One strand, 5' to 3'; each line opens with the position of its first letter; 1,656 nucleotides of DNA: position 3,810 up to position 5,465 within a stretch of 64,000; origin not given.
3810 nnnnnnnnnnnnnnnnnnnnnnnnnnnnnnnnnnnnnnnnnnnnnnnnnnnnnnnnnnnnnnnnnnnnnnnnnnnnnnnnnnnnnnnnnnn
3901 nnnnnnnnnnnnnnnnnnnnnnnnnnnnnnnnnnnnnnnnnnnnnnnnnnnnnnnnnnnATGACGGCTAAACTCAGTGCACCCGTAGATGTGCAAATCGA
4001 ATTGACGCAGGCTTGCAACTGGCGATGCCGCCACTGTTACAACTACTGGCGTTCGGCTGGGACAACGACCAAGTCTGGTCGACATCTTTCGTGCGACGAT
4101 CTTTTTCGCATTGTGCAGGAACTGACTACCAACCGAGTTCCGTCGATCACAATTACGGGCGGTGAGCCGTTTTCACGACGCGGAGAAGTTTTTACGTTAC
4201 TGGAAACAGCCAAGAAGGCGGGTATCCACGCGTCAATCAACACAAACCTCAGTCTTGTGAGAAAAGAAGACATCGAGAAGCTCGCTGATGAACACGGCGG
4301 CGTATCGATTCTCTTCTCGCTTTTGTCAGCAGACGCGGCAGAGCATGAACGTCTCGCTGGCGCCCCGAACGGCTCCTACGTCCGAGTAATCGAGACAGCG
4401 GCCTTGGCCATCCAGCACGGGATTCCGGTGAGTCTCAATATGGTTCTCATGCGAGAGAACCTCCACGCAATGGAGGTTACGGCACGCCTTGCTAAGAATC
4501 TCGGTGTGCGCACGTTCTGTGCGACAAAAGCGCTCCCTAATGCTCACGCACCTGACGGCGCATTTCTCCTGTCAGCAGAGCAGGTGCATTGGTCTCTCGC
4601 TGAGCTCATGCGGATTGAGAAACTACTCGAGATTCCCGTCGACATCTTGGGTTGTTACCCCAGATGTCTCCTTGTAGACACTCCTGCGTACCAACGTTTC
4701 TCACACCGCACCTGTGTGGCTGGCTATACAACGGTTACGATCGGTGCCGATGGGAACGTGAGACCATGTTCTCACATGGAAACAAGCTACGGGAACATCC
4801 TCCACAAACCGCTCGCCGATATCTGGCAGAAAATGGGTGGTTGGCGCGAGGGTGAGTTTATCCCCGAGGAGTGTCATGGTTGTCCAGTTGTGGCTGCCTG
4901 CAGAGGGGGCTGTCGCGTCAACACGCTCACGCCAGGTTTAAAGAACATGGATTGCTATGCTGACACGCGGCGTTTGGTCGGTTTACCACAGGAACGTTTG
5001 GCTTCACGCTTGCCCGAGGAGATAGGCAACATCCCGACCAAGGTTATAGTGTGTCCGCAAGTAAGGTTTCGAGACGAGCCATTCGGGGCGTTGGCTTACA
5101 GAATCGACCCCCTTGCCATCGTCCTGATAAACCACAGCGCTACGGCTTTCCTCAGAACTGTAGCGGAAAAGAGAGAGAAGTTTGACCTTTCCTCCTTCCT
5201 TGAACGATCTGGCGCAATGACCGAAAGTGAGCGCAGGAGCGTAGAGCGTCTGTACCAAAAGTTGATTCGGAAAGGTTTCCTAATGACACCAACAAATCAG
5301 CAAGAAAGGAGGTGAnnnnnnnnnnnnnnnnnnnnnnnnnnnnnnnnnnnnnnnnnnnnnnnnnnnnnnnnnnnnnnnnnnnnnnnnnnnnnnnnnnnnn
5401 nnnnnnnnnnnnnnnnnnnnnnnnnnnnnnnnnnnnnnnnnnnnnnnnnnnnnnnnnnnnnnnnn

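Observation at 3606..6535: Compact RiPP-like biosynthetic cassette bounded by ~234-bp inverted repeats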

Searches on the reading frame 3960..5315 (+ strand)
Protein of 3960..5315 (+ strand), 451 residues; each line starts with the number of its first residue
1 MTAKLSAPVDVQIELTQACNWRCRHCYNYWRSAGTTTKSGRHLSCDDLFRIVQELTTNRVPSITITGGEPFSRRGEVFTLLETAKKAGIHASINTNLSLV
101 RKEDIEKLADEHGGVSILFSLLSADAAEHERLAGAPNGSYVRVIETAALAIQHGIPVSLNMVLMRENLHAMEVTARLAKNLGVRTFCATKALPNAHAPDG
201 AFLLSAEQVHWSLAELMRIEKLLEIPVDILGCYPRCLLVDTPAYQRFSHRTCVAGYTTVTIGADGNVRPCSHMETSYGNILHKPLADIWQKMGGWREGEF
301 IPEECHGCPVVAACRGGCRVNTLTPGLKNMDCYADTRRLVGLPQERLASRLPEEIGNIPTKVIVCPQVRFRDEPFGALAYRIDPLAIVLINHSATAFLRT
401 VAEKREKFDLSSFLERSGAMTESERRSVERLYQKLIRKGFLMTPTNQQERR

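Call 6: search_protein_families(library=pfam, proteins=[window:3960-5315:+], max_evalue=0.01)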
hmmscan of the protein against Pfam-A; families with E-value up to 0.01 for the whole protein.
window:3960-5315:+ (451 aa): 3 families
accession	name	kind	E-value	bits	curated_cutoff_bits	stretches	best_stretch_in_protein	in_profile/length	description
PF04055.27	Radical_SAM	-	4.2e-26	92.5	29.5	1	13-177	1-165/166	Radical SAM superfamily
PF13186.11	SPASM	-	1.2e-08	35.6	21.5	1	252-309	1-67/67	Iron-sulfur cluster-binding domain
PF13353.11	Fer4_12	-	1.6e-08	35.4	22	1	16-91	12-84/137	4Fe-4S single cluster domain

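Call 7: search_protein_families(library=ncbifam, proteins=[window:3960-5315:+], max_evalue=0.1)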
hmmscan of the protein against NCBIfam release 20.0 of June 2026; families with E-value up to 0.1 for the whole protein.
window:3960-5315:+ (451 aa): 94 families (the best 25 are shown)
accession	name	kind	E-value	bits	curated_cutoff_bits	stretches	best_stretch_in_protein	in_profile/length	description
TIGR04055.1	rSAM_NirJ2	equivalog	5.6e-29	101.7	500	1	15-321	6-306/326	putative heme d1 biosynthesis radical SAM protein NirJ2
TIGR02109.1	PQQ_syn_pqqE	equivalog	8.9e-28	97.2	381.35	1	5-323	3-317/358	pyrroloquinoline quinone biosynthesis protein PqqE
TIGR04545.1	rSAM_ahbD_hemeb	equivalog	1.4e-25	90.4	500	2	13-188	4-172/339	heme b synthase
TIGR04053.2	TIGR04053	equivalog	3.8e-25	88.9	395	1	7-186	6-181/366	TIGR04053 family radical SAM/SPASM domain-containing protein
TIGR04250.1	SCM_rSAM_ScmE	equivalog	3.3e-24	85.5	400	2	8-190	2-178/358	SynChlorMet cassette radical SAM/SPASM protein ScmE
NF050035.1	rSAM_WgK_link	exception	8.5e-24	84.2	650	1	4-225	4-218/367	radical SAM/SPASM peptide maturase WgkB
NF045574.1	sacti_mat_StsB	exception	3.1e-22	79.1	625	1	13-325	100-402/466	StsB family radical SAM/SPASM domain sactipeptide maturase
TIGR04303.1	GeoRSP_rSAM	equivalog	9.2e-22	78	400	1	5-323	1-311/325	GeoRSP system radical SAM/SPASM protein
TIGR04051.1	rSAM_NirJ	equivalog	7e-21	74.6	515.45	1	12-186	5-171/354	heme d1 biosynthesis radical SAM protein NirJ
TIGR04340.1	rSAM_ACGX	hypoth_equivalog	1.9e-20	73.4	400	2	11-199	5-190/341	radical SAM/SPASM domain protein, ACGX system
NF012164.0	AlbA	equivalog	2.4e-20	72.4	850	1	5-291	109-379/442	subtilosin maturase AlbA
TIGR03962.1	mycofact_rSAM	equivalog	2.8e-20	72.8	265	1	4-320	7-315/339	mycofactocin radical SAM maturase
TIGR04403.1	rSAM_skfB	equivalog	2.3e-19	69.5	300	1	7-289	102-367/402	sporulation killing factor system radical SAM maturase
TIGR04347.1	pseudo_SAM_Halo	equivalog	3.2e-18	66.2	525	2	7-188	37-209/390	TIGR04347 family pseudo-SAM/SPASM protein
TIGR04054.1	rSAM_NirJ1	equivalog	4.3e-18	65.1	650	1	7-187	35-206/387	putative heme d1 biosynthesis radical SAM protein NirJ1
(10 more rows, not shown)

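Call 13: find_encoding_contigs(protein=window:3960-5315:+, flank=10000, max_places=10)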
Protein window:3960-5315:+ (451 aa): 16 contigs read that carry it; 8 places shown.
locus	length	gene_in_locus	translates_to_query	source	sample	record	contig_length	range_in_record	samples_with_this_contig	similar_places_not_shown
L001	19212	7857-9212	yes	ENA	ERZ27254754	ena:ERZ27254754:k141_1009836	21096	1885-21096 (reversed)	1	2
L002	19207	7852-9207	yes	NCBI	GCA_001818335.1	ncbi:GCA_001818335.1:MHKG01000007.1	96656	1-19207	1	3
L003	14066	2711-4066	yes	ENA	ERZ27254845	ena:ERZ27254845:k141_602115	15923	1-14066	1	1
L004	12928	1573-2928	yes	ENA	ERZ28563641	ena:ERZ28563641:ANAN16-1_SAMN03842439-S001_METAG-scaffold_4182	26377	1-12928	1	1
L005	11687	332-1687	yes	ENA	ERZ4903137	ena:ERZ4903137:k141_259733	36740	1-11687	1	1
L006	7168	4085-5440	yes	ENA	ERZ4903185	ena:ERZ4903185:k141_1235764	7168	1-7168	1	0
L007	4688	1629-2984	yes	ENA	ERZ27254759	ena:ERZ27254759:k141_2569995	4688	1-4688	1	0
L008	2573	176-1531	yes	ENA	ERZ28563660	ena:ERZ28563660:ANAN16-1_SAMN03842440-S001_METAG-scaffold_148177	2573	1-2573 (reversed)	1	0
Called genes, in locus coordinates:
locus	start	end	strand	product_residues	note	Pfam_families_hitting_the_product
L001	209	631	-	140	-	-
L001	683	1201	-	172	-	-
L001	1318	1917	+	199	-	-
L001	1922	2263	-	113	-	PF06250:YhcG_C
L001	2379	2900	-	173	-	PF17761:DUF1016_N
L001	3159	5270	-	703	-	PF00932:LTD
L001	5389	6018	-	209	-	-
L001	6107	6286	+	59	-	-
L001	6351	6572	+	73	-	PF00239:Resolvase (weak)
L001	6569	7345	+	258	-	-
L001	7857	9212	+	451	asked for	PF04055:Radical_SAM, PF13353:Fer4_12, PF13186:SPASM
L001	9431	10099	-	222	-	-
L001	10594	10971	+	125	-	-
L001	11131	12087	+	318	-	-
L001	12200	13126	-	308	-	PF01073:3Beta_HSD, PF01370:Epimerase, PF02719:Polysacc_synt_2, PF04321:RmlD_sub_bind, PF07993:NAD_binding_4 (faint), PF16363:GDP_Man_Dehyd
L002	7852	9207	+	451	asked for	PF04055:Radical_SAM, PF13353:Fer4_12, PF13186:SPASM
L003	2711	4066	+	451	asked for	PF04055:Radical_SAM, PF13353:Fer4_12, PF13186:SPASM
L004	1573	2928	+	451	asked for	PF04055:Radical_SAM, PF13353:Fer4_12, PF13186:SPASM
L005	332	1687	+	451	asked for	PF04055:Radical_SAM, PF13353:Fer4_12, PF13186:SPASM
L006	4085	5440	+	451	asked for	PF04055:Radical_SAM, PF13353:Fer4_12, PF13186:SPASM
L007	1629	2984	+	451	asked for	PF04055:Radical_SAM, PF13353:Fer4_12, PF13186:SPASM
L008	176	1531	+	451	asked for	PF04055:Radical_SAM, PF13353:Fer4_12, PF13186:SPASM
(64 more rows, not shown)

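Call 14: find_homologous_proteins(query=window:3960-5312:+)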
Query window:3960-5312:+ (451 aa): 521 proteins with E <= 0.001 among 8000 candidates; the best 120 are listed.
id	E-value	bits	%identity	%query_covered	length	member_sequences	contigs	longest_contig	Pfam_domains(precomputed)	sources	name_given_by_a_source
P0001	1.9e-291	984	95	100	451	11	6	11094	PF13186.12,PF04055.28,PF13353.12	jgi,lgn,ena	-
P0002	4.1e-283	957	92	100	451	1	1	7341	PF13186.12,PF04055.28,PF13353.12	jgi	-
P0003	6.6e-267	903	86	100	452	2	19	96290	PF13186.12,PF04055.28,PF13353.12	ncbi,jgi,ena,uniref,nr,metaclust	ncbi:MAG: Radical SAM domain-containing protein [Candidatus Giovannonibacteria bacterium GW2011_GWC2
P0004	3.4e-264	894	86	99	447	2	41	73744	PF13186.12,PF04055.28,PF13353.12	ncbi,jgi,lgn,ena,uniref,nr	ncbi:hypothetical protein A3B05_00645 [Candidatus Giovannonibacteria bacterium RIFCSPLOWO2_01_FULL_4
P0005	4.2e-258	874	86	98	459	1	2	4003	PF13186.12,PF04055.28,PF13353.12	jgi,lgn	-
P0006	9.8e-256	867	82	100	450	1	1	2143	PF13186.12,PF04055.28,PF13353.12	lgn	-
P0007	9.3e-247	837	81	99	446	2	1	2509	PF13186.12,PF04055.28,PF13353.12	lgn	-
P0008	5.0e-245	831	79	99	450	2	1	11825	PF13186.12,PF04055.28,PF13353.12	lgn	-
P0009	1.2e-243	827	80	100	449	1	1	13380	PF13186.12,PF04055.28,PF13353.12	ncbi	-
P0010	1.1e-237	807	79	99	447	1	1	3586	PF13186.12,PF04055.28,PF13353.12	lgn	-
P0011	1.1e-230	784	75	100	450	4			PF13186.12,PF04055.28,PF13353.12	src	-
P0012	3.6e-223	759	73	100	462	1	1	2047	PF13186.12,PF04055.28,PF13353.12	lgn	-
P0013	6.7e-222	755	74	100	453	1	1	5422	PF13186.12,PF04055.28,PF13353.12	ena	-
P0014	6.9e-220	748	72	100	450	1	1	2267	PF13186.12,PF04055.28,PF13353.12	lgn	-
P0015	3.4e-219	746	73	98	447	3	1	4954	PF13186.12,PF04055.28,PF13353.12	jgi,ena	-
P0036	6.1e-141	488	49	98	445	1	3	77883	PF26520.1,PF13186.12,PF04055.28,PF13353.12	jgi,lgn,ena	-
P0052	6.5e-79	284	39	90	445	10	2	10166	PF13186.12,PF04055.28,PF13353.12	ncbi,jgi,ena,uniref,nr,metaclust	ncbi:MAG: hypothetical protein A2998_02495 [Candidatus Staskawiczbacteria bacterium RIFCSPLOWO2_01_F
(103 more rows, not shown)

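Call 19: find_related_loci(query=window:3960-5312:+, collection=genome_contigs, flank=4000)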
Query window:3960-5312:+ (451 aa) in genome_contigs; peptide patterns used: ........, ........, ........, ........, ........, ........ (x = any residue, [..] = any of these).
242 stretches matched a pattern; 23 encode a relative of the query (tblastn E <= 1e-3); 23 distinct loci.
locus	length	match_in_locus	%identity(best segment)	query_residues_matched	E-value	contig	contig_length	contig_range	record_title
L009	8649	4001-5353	86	1-451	0e+0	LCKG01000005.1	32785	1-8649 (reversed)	MAG: Parcubacteria group bacterium GW2011_GWC1_45_13 UW93_C0005, whole genome shotgun sequence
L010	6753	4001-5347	80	1-451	0e+0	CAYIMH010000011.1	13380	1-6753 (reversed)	MAG TPA_asm: uncultured Candidatus Saccharibacteria bacterium isolate ERP119705_co25_195 genome assembly, contig: NODE_3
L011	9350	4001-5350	75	1-450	0e+0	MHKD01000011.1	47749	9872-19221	MAG: Candidatus Kerfeldbacteria bacterium RIFCSPHIGHO2_12_FULL_48_17 rifcsphigho2_12_scaffold_2201, whole genome shotgun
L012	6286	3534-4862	72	1-443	0e+0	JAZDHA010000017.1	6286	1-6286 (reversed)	MAG: bacterium isolate MEGAHIT-group-0.294 k141_3308635, whole genome shotgun sequence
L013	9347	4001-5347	68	1-450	0e+0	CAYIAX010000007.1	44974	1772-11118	MAG TPA_asm: uncultured Candidatus Saccharibacteria bacterium isolate ERP119705_co18_243 genome assembly, contig: NODE_7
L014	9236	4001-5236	34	4-418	1e-72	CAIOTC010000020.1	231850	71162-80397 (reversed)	uncultured bacterium isolate AlinenLipids_bin-2248 genome assembly, contig: bin-2248:20/24, whole genome shotgun sequenc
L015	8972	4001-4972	38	4-329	1e-66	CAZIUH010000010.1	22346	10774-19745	MAG TPA_asm: uncultured Candidatus Saccharibacteria bacterium isolate SRP178699_co1_126 genome assembly, contig: NODE_27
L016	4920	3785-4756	38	4-329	6e-66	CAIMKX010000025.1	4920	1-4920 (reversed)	uncultured bacterium isolate AM-2014-D8_bin-0381 genome assembly, contig: bin-0381:25/56, whole genome shotgun sequence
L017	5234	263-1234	36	4-329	6e-64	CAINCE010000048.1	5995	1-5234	uncultured bacterium isolate KR5_bin-306 genome assembly, contig: bin-306:48/77, whole genome shotgun sequence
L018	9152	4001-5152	33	1-383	8e-64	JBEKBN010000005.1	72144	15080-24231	MAG: Minisyncoccia bacterium isolate SPRUCE 137 SPRUCE_137_5, whole genome shotgun sequence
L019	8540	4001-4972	37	4-329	4e-63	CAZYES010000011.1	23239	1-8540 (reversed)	MAG TPA_asm: uncultured Candidatus Saccharibacteria bacterium isolate binchicken_co153_50 genome assembly, contig: NODE_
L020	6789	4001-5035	36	4-344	2e-62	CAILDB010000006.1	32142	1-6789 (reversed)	uncultured bacterium isolate MJ130729B_bin-744 genome assembly, contig: bin-744:06/29, whole genome shotgun sequence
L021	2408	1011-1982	36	4-329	2e-63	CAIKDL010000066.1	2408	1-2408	uncultured bacterium isolate AM-lipid-01-D7_bin-1316 genome assembly, contig: bin-1316:066/146, whole genome shotgun seq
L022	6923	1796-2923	32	4-380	2e-61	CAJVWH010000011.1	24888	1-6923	TPA_asm: uncultured bacterium isolate DRR093004_bin.40_MetaBAT_v2.12.1_MAG genome assembly, contig: NODE_1209_length_248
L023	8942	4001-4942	37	4-320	4e-59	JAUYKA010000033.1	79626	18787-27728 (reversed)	MAG: bacterium isolate C24_metabat.bin.173 C24_k141_390648, whole genome shotgun sequence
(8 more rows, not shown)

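Call 27: search_protein_families(library=pfam, proteins=[P0036, P0052, P0014], max_evalue=10)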
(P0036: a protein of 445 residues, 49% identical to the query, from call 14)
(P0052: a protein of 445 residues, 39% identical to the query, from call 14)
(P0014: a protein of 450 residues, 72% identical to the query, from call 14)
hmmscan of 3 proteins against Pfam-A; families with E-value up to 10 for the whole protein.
P0036 (445 aa): 5 families
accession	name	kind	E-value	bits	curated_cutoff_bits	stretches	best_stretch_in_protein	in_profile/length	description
PF04055.27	Radical_SAM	-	9.4e-20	71.9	29.5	1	13-177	1-165/166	Radical SAM superfamily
PF13353.11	Fer4_12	-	2.3e-09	38.1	22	1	16-89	12-82/137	4Fe-4S single cluster domain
PF13186.11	SPASM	-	6.7e-06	26.7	21.5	1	252-308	1-66/67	Iron-sulfur cluster-binding domain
PF07872.17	DUF1659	-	0.13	12.6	24.1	1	319-348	31-60/72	Protein of unknown function (DUF1659)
PF24820.1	Diguanyl_cycl_sensor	-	0.13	12.6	28.1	1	383-417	14-48/109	Diguanylate cyclase-like sensor domain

P0052 (445 aa): 6 families
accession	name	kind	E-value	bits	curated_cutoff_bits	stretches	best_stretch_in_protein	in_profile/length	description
PF04055.27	Radical_SAM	-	7.4e-26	91.7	29.5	1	25-175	1-153/166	Radical SAM superfamily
PF13186.11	SPASM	-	8.1e-08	32.9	21.5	1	262-319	1-67/67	Iron-sulfur cluster-binding domain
PF13353.11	Fer4_12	-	5.5e-07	30.4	22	1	29-97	13-75/137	4Fe-4S single cluster domain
PF02002.24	TFIIE_alpha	-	0.026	14.8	22.9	1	396-442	12-58/105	TFIIE alpha subunit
PF00341.22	PDGF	-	0.053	14.2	27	1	293-331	5-39/82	PDGF/VEGF domain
PF22979.2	HTH_69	-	0.24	11.8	27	1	412-444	27-59/69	Winged helix-turn-helix domain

P0014 (450 aa): 4 families
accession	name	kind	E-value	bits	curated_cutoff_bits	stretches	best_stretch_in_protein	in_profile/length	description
PF04055.27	Radical_SAM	-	3e-24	86.5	29.5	1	13-178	1-166/166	Radical SAM superfamily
PF13353.11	Fer4_12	-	5.4e-08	33.7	22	1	17-89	13-82/137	4Fe-4S single cluster domain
PF13186.11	SPASM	-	1.7e-05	25.4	21.5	1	252-308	1-66/67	Iron-sulfur cluster-binding domain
PF07485.16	DUF1529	-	0.15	12.4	25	1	159-218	18-78/121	Domain of Unknown Function (DUF1259)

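Call 40: predict_structure(alignment_id=A2)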
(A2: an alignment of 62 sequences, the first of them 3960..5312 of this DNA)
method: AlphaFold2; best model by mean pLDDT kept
length: 451 residues; sequences in the alignment: 62
mean_pLDDT: 91.1   pTM: 0.91
mean pLDDT of the five models: 91.1, 91.0, 90.9, 90.5, 89.7
residues with pLDDT >= 90: 334; 70-90: 83; 50-70: 27; < 50: 7
segments of 3 or more residues with pLDDT < 50: 33-37
pLDDT, mean of each block of 10 residues (from residue 1): 83 95 81 52 97 99 97 98 98 98 98 96 98 95 98 98 96 99 97 74 93 98 97 92 91 94 96 92 98 93 92 87 84 92 82 69 95 95 92 92 94 85 87 92 73 43
secondary structure, 60 per line:
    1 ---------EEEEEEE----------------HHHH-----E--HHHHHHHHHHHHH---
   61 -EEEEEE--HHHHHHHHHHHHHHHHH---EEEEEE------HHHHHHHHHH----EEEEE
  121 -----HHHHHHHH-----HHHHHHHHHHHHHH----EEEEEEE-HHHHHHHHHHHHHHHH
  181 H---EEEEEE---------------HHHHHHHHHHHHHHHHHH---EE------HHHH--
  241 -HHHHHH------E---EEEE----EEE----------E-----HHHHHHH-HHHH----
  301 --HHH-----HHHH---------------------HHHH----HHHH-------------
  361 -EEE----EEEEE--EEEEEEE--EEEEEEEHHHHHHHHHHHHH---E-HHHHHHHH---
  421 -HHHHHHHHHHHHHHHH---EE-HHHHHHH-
elements in order: E10-16 H33-36 H45-57 E62-67 H70-86 E90-95 H102-111 E116-120 H126-133 H139-152 E157-163 H165-181 E185-190 H206-223 H235-238 H242-247 E258-261 E266-268 H285-291 H293-296 H311-314 H336-339 H344-347 E362-364 E369-373 E376-382 E385-391 H392-404 H410-417 H422-437 H444-450

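Call 44: fold_search(model_id=the predicted structure, library=pdb)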
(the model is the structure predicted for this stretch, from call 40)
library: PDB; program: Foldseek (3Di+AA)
matches with E <= 10: 1884; with E <= 0.001: 197
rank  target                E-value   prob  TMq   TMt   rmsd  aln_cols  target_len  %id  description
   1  5v1q_A                3.9e-19  1.00  0.60  0.63   3.7       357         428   21  Crystal structure of Streptococcus suis SuiB (released 2017-08-30)
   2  5v1s_A                7.6e-19  1.00  0.60  0.63   4.2       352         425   22  Crystal structure of Streptococcus suis SuiB bound to S-adenosylmethionine (released 2017-08-30)
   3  5v1q_B                4.0e-18  1.00  0.60  0.61   4.3       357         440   21  Crystal structure of Streptococcus suis SuiB (released 2017-08-30)
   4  5v1t_A                6.6e-18  1.00  0.56  0.57   5.0       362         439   21  Crystal structure of Streptococcus suis SuiB bound to precursor peptide SuiA (released 2017-08-30)
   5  5v1s_B                1.2e-17  1.00  0.55  0.58   4.8       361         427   22  Crystal structure of Streptococcus suis SuiB bound to S-adenosylmethionine (released 2017-08-30)
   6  6efn                  8.6e-17  1.00  0.52  0.61   3.2       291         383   24  Structure of a RiPP maturase, SkfB (released 2018-10-24)
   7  4k36_A                1.4e-14  1.00  0.56  0.65   5.2       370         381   18  His6 tagged anSMEcpe with bound AdoMet (released 2013-05-08)
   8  4k38_A                2.2e-14  1.00  0.57  0.68   5.0       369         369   18  Native anSMEcpe with bound AdoMet and Kp18Cys peptide (released 2013-05-08)
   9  4k39_A                2.2e-14  1.00  0.55  0.67   4.9       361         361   17  Native anSMEcpe with bound AdoMet and Cp18Cys peptide (released 2013-05-08)
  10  4k37_A                3.0e-14  1.00  0.56  0.68   4.8       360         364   18  Native anSMEcpe with bound AdoMet (released 2013-05-08)
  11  4k37_B                3.6e-14  1.00  0.57  0.69   4.8       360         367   18  Native anSMEcpe with bound AdoMet (released 2013-05-08)
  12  4k36_B                1.3e-13  1.00  0.56  0.68   5.5       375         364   18  His6 tagged anSMEcpe with bound AdoMet (released 2013-05-08)
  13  4k39_B                1.3e-13  1.00  0.57  0.70   4.9       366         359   18  Native anSMEcpe with bound AdoMet and Cp18Cys peptide (released 2013-05-08)
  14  7vob                  2.6e-13  1.00  0.49  0.66   6.0       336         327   23  The crystal structure of a Radical SAM Enzyme BlsE involved in the Biosynthesis of Blasticidin S (released 2022-05-04)
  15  6c8v                  3.5e-13  1.00  0.52  0.72   4.5       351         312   21  X-ray structure of PqqE from Methylobacterium extorquens (released 2018-02-14)
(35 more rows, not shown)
